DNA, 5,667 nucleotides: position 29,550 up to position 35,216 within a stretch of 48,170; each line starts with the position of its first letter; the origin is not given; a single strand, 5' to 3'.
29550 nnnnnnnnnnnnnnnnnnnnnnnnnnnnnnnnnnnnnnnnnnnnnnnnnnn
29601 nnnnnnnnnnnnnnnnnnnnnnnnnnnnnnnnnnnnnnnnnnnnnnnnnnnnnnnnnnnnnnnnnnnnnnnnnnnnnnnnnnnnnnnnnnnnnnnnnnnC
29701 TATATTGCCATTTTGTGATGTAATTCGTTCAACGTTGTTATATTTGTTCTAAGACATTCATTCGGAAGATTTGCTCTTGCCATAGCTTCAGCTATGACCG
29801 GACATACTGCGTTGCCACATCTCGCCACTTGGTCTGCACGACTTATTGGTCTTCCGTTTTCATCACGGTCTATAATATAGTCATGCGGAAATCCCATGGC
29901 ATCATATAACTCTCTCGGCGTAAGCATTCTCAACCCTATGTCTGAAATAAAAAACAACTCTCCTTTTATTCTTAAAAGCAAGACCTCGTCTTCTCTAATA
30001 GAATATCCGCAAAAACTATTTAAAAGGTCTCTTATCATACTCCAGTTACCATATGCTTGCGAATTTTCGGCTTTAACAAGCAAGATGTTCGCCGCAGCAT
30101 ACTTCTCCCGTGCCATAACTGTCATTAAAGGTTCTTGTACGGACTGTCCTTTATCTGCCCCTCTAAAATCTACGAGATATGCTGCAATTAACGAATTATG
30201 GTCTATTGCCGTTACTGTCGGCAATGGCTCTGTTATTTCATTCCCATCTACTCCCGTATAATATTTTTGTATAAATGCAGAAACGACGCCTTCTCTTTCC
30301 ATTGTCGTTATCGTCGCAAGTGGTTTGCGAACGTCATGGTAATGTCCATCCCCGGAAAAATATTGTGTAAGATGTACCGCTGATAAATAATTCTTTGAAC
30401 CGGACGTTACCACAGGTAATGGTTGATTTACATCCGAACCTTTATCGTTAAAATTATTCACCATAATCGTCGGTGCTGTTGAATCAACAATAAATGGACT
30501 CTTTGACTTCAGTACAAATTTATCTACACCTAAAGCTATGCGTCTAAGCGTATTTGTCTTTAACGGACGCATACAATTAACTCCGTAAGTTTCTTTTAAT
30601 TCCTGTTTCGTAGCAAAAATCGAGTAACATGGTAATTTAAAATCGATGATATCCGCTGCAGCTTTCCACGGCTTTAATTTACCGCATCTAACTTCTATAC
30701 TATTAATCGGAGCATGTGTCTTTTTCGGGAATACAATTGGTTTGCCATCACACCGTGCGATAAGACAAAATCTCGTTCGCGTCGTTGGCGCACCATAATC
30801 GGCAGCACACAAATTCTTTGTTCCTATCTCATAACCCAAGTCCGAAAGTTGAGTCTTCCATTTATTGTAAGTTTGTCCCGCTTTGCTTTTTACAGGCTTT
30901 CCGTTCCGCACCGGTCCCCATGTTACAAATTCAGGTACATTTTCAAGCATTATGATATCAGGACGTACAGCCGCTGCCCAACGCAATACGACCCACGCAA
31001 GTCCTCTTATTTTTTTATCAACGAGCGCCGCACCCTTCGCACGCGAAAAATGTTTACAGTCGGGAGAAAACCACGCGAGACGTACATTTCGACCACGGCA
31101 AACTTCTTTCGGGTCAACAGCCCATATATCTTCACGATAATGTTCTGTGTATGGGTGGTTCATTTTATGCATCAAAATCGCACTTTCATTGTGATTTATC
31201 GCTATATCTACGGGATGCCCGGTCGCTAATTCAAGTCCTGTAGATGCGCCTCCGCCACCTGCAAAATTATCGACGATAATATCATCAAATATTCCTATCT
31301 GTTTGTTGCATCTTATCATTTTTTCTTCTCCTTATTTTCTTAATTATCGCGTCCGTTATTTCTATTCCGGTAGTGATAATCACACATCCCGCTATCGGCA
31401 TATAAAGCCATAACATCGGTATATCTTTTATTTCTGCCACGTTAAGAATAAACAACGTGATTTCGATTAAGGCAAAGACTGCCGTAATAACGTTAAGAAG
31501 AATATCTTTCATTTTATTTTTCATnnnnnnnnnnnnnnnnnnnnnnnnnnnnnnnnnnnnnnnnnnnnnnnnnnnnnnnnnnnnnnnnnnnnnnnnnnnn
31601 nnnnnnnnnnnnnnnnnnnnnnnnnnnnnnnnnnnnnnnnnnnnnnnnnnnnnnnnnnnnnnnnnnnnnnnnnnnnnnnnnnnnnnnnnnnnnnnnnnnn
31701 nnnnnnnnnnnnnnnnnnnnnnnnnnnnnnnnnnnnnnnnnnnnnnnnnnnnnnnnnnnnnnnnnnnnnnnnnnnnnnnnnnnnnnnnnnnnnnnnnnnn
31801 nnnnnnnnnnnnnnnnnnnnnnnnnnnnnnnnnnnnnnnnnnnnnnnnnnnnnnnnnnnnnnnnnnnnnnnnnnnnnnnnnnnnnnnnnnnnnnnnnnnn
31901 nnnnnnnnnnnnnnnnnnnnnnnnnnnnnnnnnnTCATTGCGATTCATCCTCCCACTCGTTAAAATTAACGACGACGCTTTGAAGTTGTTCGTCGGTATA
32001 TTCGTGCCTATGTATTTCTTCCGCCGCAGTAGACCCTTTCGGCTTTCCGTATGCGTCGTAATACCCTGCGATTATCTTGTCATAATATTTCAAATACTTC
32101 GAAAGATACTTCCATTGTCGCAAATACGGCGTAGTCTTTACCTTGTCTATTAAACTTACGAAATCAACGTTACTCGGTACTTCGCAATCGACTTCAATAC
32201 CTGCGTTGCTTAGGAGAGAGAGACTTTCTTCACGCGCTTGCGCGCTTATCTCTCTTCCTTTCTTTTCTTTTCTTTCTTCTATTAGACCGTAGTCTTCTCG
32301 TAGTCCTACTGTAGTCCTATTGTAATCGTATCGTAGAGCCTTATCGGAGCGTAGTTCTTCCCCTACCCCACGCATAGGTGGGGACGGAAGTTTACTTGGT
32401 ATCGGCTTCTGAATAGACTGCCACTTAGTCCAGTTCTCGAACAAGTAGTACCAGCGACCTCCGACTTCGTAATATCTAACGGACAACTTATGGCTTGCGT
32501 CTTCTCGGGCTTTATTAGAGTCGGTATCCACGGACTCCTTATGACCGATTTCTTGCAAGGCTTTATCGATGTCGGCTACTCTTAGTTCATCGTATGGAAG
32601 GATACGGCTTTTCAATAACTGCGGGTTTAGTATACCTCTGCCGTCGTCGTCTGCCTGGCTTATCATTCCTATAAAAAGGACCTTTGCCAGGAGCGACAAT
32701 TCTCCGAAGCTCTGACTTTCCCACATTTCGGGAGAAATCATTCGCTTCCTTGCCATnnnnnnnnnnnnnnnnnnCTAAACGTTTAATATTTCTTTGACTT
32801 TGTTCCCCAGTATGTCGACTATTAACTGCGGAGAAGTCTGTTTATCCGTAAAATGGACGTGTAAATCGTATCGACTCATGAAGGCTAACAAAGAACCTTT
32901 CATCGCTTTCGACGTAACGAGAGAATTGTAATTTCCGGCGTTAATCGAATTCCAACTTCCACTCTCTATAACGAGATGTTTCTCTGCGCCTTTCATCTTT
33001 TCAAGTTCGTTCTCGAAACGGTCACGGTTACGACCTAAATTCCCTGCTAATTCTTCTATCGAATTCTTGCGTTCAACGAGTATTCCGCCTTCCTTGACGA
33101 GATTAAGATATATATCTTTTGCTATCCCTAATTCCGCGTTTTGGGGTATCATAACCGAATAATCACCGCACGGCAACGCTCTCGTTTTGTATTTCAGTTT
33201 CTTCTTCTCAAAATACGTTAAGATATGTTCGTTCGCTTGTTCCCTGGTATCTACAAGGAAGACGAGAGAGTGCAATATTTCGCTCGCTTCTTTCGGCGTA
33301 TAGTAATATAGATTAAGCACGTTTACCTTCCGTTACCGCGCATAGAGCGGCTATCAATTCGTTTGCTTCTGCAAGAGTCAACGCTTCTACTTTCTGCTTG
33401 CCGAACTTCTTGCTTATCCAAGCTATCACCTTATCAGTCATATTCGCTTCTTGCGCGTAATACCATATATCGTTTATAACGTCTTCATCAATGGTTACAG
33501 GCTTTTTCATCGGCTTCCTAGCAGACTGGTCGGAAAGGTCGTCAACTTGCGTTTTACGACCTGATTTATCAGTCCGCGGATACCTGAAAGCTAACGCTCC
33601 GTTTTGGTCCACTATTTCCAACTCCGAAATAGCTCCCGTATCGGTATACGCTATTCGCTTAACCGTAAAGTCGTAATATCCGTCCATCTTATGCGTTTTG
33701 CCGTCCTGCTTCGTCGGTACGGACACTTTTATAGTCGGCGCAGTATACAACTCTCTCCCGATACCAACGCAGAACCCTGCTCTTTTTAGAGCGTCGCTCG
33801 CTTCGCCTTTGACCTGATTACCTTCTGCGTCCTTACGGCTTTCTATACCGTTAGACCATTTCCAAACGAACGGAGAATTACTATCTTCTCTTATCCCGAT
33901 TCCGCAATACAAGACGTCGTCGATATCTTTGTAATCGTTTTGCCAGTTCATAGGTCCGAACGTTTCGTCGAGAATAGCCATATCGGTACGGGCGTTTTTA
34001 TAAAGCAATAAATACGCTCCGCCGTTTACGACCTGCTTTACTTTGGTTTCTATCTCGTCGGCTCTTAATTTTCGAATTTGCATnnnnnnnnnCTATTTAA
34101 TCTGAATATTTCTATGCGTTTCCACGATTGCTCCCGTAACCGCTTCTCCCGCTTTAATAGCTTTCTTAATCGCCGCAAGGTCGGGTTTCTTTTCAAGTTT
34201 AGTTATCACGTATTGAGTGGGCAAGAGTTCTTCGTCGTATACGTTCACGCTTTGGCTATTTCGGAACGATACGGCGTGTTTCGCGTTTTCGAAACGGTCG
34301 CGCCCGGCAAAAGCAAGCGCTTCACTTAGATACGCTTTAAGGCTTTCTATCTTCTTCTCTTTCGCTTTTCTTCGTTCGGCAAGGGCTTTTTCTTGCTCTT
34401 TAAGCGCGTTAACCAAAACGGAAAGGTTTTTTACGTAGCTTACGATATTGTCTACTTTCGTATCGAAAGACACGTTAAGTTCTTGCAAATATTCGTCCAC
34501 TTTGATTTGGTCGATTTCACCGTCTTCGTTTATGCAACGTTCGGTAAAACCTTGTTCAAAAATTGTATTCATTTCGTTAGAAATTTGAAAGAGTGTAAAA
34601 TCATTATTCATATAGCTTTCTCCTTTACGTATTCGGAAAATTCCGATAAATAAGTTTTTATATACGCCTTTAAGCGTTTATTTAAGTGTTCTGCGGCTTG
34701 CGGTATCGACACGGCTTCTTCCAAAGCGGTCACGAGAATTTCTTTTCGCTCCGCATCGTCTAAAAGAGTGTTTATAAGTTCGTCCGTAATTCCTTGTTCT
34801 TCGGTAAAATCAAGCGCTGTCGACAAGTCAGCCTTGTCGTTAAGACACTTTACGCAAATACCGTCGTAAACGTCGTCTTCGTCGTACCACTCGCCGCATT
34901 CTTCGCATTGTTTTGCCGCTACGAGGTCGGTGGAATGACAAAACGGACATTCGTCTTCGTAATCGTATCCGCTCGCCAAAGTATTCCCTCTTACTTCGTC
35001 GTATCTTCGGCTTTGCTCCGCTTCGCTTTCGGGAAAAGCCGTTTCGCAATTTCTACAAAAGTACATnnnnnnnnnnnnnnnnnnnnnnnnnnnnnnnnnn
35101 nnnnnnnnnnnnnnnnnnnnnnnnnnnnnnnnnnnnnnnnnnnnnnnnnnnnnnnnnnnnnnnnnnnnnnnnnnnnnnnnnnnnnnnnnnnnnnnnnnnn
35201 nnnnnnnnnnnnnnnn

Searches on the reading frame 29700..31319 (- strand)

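Call 8: search_protein_families(library=pfam, max_evalue=0.05, proteins=[window:29700-31319:-])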
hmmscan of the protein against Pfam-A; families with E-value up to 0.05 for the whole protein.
window:29700-31319:- (539 aa): 1 family
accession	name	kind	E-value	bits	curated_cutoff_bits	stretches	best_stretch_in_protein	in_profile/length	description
PF00145.23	DNA_methylase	-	2.7e-25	89.9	22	2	16-196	4-168/324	C-5 cytosine-specific DNA methylase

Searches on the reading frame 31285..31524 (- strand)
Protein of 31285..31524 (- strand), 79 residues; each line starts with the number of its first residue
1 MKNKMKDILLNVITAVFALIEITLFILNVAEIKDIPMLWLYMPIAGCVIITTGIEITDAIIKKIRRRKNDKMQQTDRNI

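Call 8: search_protein_families(library=pfam, max_evalue=0.05, proteins=[window:31285-31524:-])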
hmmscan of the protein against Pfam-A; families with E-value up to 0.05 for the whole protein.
window:31285-31524:- (79 aa): 0 families

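Call 15: search_protein_families(library=padloc, max_evalue=0.1, proteins=[window:31285-31524:-])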
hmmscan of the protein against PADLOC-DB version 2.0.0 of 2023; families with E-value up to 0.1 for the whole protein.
window:31285-31524:- (79 aa): 0 families

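Call 60: search_protein_families(library=phrogs, max_evalue=0.01, proteins=[window:31285-31524:-])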
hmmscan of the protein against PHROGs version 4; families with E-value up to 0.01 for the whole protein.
window:31285-31524:- (79 aa): 1 family
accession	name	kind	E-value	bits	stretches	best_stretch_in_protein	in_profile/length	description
phrog_33766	-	moron, auxiliary metabolic gene and host takeover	0.004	17.9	1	2-71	13-82/174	SieB superinfection exclusion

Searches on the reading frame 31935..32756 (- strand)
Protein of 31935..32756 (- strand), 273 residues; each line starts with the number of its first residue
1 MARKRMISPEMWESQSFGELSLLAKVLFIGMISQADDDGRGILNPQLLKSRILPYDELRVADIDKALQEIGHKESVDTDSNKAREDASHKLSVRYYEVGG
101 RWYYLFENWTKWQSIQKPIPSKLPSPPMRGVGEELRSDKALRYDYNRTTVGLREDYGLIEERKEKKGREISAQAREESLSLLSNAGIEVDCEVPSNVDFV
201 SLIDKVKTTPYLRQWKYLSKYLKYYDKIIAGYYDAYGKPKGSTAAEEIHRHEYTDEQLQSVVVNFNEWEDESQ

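Call 9: search_protein_families(library=pfam, max_evalue=0.05, proteins=[window:31935-32756:-])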
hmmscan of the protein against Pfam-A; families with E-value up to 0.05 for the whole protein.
window:31935-32756:- (273 aa): 1 family
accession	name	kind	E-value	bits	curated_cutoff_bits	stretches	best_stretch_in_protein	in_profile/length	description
PF11246.14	Phage_gp53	-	0.02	15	21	1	208-270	19-81/200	Base plate wedge protein 53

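Call 60: search_protein_families(library=phrogs, max_evalue=0.01, proteins=[window:31935-32756:-])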
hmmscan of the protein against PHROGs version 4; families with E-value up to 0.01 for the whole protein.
window:31935-32756:- (273 aa): 8 families
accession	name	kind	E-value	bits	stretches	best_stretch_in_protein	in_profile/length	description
phrog_1408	-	DNA, RNA and nucleotide metabolism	1.4e-19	71.7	2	1-71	1-73/302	replication initiation protein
phrog_2149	-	DNA, RNA and nucleotide metabolism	8.5e-18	66.2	1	2-129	1-116/289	replication initiation protein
phrog_16167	-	DNA, RNA and nucleotide metabolism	3.1e-13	51.1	1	1-72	1-69/315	replication initiation protein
phrog_12556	-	DNA, RNA and nucleotide metabolism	4e-09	37.4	1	1-72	1-72/347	replication initiation protein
phrog_17247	-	unknown function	6.9e-08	33.2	1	1-74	1-71/295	-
phrog_5718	-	DNA, RNA and nucleotide metabolism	4.2e-05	23.7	1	1-64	1-65/394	HNH endonuclease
phrog_5708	-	DNA, RNA and nucleotide metabolism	0.0006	20.9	1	1-46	1-45/263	DnaD-like helicase loader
phrog_8489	-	DNA, RNA and nucleotide metabolism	0.0013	19.9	1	1-39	1-39/296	DnaD-like helicase loader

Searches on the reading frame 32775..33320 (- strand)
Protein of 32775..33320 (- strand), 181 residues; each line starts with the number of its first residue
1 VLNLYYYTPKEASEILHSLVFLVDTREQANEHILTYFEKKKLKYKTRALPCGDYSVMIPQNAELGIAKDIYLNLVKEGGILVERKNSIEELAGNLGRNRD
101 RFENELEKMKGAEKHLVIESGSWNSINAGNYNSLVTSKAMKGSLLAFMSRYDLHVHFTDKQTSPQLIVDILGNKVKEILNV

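Call 9: search_protein_families(library=pfam, max_evalue=0.05, proteins=[window:32775-33320:-])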
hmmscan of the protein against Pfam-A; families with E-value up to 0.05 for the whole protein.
window:32775-33320:- (181 aa): 1 family
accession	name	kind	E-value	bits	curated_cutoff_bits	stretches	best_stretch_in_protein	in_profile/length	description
PF02732.21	ERCC4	-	2.1e-17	63.8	24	1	23-161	1-130/140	ERCC4 domain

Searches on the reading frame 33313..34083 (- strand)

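Call 9: search_protein_families(library=pfam, max_evalue=0.05, proteins=[window:33313-34083:-])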
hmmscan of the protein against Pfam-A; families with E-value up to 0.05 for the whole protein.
window:33313-34083:- (256 aa): 1 family
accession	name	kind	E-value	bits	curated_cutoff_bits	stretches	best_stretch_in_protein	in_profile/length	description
PF04098.21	Rad52_Rad22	-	4.3e-05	23.9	20.3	1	28-122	31-144/153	Rad52/22 family double-strand break repair protein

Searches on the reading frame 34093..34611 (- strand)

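Call 9: search_protein_families(library=pfam, max_evalue=0.05, proteins=[window:34093-34611:-])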
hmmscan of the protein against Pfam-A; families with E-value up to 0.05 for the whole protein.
window:34093-34611:- (172 aa): 4 families
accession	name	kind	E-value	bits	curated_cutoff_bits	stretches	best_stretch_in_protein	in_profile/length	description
PF05565.16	Sipho_Gp157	-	8e-36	123.9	28.6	1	6-172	1-162/162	Siphovirus Gp157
PF22470.1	Histone_HNS_N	-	0.0027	18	24.5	1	52-98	22-68/79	H-NS histone-like proteins, N-terminal domain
PF22542.1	Utp8_C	-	0.017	14.9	22.9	1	39-125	229-312/319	Utp8, C-terminal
PF04010.18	DUF357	-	0.02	15.4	29.4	1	59-115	2-58/73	Protein of unknown function (DUF357)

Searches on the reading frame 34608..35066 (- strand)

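Call 9: search_protein_families(library=pfam, max_evalue=0.05, proteins=[window:34608-35066:-])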
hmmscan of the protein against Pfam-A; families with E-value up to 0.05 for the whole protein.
window:34608-35066:- (152 aa): 4 families
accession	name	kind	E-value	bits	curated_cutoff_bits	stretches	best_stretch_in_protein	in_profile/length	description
PF09334.17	tRNA-synt_1g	-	0.0017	17.7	20.1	1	15-76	115-174/391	tRNA synthetases class I (M)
PF01155.25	HypA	-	0.025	15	28.9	0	51-83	70-101/112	Hydrogenase/urease nickel incorporation, metallochaperone, hypA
PF06138.17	Chordopox_E11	-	0.032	15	27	1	96-152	2-58/126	Chordopoxvirus E11 protein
PF07261.16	DnaB_2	-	0.05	13.7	22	0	96-144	18-60/74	Replication initiation and membrane attachment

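Call 60: search_protein_families(library=phrogs, max_evalue=0.01, proteins=[window:34608-35066:-])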
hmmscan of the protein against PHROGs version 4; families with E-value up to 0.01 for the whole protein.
window:34608-35066:- (152 aa): 0 families
